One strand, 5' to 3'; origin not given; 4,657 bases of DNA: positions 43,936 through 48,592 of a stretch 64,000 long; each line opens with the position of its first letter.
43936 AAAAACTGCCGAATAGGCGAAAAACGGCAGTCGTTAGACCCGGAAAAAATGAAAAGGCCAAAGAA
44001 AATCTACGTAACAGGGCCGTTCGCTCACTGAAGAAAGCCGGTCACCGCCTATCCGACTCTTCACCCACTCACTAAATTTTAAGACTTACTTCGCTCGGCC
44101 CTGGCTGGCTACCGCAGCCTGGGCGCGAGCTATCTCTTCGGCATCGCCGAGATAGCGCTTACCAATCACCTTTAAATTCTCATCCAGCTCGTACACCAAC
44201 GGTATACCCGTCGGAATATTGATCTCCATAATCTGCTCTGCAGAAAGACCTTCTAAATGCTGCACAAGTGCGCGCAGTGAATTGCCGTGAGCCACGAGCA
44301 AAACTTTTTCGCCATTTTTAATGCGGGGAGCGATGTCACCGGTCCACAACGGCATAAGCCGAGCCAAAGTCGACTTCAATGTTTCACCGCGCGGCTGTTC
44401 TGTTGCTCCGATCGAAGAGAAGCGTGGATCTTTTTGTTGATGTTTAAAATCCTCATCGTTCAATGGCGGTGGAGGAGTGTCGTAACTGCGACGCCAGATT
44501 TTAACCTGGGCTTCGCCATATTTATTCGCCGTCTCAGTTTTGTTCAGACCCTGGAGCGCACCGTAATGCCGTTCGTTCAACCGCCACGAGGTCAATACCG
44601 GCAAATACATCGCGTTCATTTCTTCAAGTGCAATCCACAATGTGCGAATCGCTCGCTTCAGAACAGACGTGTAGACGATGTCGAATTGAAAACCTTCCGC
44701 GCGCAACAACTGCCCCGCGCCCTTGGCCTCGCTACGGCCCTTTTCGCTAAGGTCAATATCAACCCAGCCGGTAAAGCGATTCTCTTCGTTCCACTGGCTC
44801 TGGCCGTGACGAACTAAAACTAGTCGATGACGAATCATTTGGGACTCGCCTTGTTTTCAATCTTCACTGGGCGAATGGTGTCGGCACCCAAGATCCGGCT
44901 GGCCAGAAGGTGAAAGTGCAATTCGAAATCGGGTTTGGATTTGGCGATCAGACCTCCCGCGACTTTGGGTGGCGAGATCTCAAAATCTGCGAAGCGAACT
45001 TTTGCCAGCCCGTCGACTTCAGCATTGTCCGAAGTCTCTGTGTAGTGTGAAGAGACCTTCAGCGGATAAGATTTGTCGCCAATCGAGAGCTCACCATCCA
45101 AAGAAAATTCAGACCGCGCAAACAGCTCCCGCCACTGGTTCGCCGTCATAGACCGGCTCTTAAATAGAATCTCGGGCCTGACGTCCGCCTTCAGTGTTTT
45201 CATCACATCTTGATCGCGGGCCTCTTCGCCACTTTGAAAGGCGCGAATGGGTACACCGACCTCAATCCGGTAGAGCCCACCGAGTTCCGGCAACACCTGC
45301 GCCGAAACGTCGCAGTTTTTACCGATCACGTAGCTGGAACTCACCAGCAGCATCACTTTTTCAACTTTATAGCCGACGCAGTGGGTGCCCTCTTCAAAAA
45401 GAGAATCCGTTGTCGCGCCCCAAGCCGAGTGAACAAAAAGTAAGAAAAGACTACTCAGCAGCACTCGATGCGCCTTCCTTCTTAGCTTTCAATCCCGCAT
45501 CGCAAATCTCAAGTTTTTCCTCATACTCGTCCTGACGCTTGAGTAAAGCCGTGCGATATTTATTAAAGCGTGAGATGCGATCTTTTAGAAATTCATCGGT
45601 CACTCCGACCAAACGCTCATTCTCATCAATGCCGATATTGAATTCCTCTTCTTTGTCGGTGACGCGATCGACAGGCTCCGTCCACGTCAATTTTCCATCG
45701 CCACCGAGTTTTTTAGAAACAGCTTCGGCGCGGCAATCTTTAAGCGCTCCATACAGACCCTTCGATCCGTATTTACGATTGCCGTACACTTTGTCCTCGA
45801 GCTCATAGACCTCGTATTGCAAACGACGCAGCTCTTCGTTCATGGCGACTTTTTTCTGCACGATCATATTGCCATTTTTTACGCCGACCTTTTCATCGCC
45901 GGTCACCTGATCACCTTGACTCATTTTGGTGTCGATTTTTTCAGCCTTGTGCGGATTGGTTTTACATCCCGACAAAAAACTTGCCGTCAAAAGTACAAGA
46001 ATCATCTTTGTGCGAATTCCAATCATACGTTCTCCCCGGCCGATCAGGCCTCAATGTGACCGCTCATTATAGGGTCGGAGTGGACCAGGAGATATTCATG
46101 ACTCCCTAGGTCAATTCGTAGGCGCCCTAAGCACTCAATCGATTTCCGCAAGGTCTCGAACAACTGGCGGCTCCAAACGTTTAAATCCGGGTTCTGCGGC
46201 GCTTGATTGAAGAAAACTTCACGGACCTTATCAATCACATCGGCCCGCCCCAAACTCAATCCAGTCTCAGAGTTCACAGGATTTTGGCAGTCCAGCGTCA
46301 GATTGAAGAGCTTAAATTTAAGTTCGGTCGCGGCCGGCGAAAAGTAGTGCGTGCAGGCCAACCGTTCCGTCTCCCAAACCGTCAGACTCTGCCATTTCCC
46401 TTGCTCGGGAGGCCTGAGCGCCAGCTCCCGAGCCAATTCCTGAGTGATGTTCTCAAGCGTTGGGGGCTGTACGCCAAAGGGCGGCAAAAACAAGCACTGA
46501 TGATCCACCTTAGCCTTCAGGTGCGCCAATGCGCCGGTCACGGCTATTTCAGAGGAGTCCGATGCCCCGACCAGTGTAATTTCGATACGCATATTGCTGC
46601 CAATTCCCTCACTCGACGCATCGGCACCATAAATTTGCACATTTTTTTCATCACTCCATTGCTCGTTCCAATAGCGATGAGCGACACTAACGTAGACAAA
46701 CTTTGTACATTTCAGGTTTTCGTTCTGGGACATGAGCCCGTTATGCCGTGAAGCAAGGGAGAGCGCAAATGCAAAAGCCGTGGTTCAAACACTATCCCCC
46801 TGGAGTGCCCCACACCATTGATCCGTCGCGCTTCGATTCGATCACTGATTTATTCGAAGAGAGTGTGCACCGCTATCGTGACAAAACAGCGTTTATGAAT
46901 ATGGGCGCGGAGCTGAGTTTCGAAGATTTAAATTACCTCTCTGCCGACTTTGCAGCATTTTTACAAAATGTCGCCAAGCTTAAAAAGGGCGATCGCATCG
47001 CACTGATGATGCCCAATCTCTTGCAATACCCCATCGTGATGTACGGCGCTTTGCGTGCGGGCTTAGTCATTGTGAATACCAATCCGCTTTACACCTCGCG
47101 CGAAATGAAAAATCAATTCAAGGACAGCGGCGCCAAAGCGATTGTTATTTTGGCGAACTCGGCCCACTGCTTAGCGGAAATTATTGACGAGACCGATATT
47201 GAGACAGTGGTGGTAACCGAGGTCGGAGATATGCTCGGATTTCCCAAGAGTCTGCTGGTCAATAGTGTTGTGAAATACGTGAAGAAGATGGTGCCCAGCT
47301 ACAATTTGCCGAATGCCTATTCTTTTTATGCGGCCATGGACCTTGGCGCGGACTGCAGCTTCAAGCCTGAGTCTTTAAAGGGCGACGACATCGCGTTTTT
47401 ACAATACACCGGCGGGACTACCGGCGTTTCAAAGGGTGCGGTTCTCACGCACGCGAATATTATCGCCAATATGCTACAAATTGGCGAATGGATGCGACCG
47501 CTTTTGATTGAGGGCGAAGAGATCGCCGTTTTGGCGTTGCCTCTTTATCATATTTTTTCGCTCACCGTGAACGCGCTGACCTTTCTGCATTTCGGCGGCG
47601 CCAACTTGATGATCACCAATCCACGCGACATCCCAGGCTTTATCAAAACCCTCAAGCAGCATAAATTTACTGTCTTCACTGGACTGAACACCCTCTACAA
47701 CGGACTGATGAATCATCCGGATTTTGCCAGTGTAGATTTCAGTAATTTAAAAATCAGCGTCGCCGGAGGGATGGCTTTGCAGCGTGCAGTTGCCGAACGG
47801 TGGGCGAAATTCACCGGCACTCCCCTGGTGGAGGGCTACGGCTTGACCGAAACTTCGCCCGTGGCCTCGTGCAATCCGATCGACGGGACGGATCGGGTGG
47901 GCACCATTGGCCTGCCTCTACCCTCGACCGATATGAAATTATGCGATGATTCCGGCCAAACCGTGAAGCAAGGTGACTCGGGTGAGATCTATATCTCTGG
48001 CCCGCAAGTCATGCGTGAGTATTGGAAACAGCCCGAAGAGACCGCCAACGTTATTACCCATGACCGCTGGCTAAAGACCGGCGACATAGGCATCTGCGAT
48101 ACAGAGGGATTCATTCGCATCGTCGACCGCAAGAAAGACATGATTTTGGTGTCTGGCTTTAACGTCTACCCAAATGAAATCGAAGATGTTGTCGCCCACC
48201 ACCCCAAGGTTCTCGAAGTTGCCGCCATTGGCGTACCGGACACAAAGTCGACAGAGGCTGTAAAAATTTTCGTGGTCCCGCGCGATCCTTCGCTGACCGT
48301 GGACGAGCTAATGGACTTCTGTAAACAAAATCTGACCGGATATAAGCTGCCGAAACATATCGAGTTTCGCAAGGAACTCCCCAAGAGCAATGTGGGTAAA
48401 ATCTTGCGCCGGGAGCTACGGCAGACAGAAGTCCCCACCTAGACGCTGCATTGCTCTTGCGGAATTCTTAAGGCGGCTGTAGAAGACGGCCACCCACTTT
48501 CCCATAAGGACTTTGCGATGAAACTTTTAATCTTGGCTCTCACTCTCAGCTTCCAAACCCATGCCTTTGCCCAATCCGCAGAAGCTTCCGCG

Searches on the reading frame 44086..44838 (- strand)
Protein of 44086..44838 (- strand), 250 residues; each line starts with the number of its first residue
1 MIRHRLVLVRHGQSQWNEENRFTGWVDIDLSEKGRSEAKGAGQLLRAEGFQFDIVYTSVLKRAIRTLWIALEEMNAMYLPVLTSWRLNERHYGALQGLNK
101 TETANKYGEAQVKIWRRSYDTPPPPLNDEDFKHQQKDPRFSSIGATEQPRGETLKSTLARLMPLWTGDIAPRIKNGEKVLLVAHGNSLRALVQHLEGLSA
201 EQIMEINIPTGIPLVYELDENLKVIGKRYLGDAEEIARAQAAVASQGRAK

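Call 84: search_protein_families(library=pfam, proteins=[window:44086-44838:-], max_evalue=0.0001)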
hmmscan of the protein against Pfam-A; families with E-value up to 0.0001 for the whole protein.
window:44086-44838:- (250 aa): 1 family
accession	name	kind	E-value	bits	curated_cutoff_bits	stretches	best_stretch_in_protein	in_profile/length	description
PF00300.27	His_Phos_1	-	4.3e-40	137.9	21.7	2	6-132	1-120/194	Histidine phosphatase superfamily (branch 1)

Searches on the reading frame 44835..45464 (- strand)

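Call 84: search_protein_families(library=pfam, proteins=[window:44835-45464:-], max_evalue=0.0001)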
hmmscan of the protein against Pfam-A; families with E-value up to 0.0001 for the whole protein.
window:44835-45464:- (209 aa): 1 family
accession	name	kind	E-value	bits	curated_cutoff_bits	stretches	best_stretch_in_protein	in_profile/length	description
PF04264.18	YceI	-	7.1e-08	33.4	23.7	1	45-183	21-145/150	YceI-like domain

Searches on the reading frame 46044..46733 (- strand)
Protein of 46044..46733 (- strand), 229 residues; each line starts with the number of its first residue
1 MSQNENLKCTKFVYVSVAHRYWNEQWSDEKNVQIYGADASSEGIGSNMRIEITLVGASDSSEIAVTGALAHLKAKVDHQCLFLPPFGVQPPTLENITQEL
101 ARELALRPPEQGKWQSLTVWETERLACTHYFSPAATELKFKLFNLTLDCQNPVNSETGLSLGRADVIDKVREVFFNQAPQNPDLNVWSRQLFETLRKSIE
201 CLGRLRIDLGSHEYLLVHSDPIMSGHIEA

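Call 84: search_protein_families(library=pfam, proteins=[window:46044-46733:-], max_evalue=0.0001)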
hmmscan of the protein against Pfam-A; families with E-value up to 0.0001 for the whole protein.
window:46044-46733:- (229 aa): 1 family
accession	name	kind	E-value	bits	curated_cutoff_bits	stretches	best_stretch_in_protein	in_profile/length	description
PF01242.24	PTPS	-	3.1e-05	24.4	22.4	0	13-128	6-117/121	6-pyruvoyl tetrahydropterin synthase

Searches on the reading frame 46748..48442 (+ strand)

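Call 84: search_protein_families(library=pfam, proteins=[window:46748-48442:+], max_evalue=0.0001)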
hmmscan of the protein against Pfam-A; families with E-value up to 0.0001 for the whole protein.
window:46748-48442:+ (564 aa): 2 families
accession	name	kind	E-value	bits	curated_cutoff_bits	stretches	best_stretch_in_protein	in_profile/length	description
PF00501.34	AMP-binding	-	7.5e-92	308.5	29.9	1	36-426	1-384/384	AMP-binding enzyme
PF13193.12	AMP-binding_C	-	4.5e-19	69.6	24.5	1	477-551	1-76/76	AMP-binding enzyme C-terminal domain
